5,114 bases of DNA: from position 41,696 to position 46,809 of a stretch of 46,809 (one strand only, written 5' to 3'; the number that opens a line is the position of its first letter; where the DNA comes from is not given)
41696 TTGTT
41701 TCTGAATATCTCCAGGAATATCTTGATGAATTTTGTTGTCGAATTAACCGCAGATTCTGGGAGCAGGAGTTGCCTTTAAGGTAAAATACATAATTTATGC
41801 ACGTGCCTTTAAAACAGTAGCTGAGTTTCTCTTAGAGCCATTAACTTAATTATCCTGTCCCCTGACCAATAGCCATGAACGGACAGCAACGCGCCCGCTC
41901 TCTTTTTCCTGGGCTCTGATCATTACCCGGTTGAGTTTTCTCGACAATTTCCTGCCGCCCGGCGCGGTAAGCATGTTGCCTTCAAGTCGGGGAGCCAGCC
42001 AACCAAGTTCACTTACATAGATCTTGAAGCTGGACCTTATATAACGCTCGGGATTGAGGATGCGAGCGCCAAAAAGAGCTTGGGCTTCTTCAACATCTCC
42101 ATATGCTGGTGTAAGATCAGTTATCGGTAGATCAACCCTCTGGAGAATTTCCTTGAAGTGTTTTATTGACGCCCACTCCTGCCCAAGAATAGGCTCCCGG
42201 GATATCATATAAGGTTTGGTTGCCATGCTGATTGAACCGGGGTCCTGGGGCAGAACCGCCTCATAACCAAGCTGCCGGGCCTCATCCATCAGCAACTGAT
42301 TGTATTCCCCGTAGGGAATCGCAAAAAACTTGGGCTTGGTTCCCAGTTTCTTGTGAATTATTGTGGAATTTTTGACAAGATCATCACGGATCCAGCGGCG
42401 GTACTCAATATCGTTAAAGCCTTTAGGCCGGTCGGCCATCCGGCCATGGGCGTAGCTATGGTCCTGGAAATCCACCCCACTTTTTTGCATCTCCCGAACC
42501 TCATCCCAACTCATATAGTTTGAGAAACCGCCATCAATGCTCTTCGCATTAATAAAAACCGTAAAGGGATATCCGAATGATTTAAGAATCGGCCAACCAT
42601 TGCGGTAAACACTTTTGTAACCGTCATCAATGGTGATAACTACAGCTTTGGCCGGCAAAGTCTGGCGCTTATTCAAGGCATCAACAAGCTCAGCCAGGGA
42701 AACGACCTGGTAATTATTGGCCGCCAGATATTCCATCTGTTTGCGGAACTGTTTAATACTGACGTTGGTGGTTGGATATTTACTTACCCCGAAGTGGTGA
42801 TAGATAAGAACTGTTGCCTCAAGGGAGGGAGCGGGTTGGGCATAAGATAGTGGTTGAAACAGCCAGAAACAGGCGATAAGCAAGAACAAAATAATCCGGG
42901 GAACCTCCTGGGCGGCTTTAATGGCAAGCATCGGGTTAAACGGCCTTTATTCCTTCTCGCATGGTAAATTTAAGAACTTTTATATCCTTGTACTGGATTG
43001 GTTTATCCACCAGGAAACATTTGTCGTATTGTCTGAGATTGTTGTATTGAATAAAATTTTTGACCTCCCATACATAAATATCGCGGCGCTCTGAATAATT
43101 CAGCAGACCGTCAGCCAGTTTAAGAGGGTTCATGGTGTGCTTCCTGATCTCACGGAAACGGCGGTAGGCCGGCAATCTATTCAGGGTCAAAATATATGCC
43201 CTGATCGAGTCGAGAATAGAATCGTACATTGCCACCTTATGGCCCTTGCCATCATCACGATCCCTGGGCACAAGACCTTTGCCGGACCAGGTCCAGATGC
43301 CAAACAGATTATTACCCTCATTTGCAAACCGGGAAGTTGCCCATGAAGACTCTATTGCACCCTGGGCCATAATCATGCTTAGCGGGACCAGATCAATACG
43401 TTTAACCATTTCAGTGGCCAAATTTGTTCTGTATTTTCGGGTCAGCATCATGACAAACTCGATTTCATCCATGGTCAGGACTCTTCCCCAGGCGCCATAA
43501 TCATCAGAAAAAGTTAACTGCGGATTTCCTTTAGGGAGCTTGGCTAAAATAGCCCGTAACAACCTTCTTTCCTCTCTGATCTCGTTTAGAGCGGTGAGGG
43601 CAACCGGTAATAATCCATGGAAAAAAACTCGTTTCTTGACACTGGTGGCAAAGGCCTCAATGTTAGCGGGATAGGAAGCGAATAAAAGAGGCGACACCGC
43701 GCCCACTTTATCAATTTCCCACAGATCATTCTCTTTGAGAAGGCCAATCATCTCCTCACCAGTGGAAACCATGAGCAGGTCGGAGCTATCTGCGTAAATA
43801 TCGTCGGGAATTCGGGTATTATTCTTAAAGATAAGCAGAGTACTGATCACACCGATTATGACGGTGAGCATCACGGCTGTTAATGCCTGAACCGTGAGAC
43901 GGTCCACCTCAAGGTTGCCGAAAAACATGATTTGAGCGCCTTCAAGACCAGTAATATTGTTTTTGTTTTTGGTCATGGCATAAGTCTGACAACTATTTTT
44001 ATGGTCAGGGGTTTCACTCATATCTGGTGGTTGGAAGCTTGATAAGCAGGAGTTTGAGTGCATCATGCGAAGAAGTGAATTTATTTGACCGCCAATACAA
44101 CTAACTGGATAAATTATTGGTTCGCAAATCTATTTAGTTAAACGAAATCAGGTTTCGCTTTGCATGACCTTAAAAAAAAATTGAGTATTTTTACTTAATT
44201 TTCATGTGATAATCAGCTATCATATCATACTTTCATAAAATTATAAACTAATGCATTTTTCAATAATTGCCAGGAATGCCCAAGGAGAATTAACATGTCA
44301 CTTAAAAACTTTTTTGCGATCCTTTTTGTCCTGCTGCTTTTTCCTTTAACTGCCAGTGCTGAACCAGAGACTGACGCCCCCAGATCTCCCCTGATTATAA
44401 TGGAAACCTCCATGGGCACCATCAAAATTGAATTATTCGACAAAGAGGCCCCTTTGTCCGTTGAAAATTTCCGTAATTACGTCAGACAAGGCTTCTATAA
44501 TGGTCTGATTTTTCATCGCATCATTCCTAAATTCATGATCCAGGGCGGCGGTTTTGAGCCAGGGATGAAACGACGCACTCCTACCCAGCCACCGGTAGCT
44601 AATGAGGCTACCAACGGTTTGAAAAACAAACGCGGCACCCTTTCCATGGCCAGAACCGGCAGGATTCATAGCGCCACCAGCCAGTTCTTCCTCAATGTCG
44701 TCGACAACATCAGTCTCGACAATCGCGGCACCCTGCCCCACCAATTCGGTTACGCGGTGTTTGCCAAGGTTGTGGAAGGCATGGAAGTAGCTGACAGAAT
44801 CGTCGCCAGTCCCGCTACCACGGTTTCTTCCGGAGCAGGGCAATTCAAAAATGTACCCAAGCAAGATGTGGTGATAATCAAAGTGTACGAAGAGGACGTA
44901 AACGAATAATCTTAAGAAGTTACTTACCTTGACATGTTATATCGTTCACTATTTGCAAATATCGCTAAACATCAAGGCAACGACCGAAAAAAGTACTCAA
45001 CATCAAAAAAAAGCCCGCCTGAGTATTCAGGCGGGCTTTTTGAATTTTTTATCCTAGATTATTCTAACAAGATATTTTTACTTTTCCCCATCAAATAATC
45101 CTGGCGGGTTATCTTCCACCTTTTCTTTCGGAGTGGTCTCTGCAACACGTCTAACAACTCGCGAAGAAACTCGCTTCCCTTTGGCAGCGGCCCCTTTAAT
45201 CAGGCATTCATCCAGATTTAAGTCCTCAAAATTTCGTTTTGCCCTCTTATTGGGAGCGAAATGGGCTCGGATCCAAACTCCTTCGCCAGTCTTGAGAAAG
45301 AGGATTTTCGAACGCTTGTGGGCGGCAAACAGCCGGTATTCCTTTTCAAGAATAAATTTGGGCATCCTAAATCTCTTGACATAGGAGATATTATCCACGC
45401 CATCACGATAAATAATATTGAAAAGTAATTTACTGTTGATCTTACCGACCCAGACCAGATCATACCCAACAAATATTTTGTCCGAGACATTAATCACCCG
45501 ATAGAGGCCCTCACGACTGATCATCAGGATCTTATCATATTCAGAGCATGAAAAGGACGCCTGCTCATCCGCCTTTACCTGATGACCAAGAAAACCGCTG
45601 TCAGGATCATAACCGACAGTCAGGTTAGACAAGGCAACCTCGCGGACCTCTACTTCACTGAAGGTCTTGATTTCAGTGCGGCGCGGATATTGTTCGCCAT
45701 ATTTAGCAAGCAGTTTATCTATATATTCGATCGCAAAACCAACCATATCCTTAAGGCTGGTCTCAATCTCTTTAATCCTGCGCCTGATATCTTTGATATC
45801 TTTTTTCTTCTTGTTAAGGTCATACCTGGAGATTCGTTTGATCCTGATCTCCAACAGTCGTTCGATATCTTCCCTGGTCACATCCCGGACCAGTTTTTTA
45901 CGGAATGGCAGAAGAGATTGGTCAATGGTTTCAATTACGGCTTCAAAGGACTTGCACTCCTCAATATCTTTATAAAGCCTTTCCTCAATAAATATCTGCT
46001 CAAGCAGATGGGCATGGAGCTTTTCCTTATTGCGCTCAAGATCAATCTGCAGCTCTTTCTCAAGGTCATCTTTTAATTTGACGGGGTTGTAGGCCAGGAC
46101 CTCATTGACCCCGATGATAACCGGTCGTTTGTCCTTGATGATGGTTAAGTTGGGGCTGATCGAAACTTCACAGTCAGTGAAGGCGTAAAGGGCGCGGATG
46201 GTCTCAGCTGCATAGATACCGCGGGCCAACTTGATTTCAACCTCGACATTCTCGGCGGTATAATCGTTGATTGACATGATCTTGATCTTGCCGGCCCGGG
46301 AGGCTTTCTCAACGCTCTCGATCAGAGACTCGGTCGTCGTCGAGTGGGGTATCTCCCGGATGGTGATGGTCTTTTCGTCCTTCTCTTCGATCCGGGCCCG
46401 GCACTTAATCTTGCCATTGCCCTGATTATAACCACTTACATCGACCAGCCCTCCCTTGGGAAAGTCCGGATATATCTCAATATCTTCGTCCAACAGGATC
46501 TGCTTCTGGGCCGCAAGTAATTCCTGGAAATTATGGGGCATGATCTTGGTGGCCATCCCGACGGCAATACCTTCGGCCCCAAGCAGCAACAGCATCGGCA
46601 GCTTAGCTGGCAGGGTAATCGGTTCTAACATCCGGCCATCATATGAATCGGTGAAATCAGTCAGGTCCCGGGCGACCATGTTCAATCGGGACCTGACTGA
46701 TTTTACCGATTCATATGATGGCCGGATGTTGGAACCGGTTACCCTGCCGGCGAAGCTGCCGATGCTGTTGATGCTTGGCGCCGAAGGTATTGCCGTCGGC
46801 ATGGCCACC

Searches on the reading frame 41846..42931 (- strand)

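Call 74: search_protein_families(library=pfam, proteins=[window:41846-42931:-], max_evalue=0.00001)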
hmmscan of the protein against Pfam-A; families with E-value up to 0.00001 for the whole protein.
window:41846-42931:- (361 aa): 1 family
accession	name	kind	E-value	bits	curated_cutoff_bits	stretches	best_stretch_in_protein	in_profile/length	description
PF01522.26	Polysacc_deac_1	-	3.7e-26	91.9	23.1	1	91-226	3-124/124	Polysaccharide deacetylase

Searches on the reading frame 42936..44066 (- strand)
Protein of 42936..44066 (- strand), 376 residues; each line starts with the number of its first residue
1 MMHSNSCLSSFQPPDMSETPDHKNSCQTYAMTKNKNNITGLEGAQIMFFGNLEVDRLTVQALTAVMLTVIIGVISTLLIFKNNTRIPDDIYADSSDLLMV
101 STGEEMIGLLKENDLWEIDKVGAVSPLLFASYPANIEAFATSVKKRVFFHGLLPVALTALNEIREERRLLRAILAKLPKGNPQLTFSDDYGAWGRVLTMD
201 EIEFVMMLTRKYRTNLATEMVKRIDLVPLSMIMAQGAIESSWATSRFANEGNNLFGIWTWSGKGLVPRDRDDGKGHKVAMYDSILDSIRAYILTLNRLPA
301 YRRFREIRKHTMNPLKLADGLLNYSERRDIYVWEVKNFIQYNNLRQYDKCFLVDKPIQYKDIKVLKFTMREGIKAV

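Call 74: search_protein_families(library=pfam, proteins=[window:42936-44066:-], max_evalue=0.00001)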
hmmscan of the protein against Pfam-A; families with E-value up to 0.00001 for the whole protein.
window:42936-44066:- (376 aa): 1 family
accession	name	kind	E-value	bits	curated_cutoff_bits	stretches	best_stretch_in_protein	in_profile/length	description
PF01832.25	Glucosaminidase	-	3.1e-14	54.1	30.2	1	216-341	3-120/123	Mannosyl-glycoprotein endo-beta-N-acetylglucosaminidase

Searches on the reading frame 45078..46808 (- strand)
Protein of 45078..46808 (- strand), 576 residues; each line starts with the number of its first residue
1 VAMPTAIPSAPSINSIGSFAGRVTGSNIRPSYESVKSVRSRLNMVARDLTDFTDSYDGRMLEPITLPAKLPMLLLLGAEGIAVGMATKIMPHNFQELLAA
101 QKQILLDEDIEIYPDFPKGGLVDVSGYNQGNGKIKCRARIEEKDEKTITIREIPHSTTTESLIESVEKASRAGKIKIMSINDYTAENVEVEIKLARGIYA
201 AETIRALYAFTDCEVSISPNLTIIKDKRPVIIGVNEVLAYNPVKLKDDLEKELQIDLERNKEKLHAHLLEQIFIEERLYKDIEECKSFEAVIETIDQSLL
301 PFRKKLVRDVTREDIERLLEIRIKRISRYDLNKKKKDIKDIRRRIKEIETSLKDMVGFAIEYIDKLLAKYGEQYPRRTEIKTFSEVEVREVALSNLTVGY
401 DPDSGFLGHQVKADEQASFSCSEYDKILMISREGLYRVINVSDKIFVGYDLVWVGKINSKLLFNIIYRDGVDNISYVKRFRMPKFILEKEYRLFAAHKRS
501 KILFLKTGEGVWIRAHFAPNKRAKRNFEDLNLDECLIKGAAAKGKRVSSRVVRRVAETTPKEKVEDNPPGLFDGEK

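Call 74: search_protein_families(library=pfam, proteins=[window:45078-46808:-], max_evalue=0.00001)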
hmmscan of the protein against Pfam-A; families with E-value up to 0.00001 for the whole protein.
window:45078-46808:- (576 aa): 1 family
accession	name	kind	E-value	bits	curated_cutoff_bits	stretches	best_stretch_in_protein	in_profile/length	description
PF00521.26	DNA_topoisoIV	-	5.7e-63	213.7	31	1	44-354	106-419/432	DNA gyrase/topoisomerase IV, subunit A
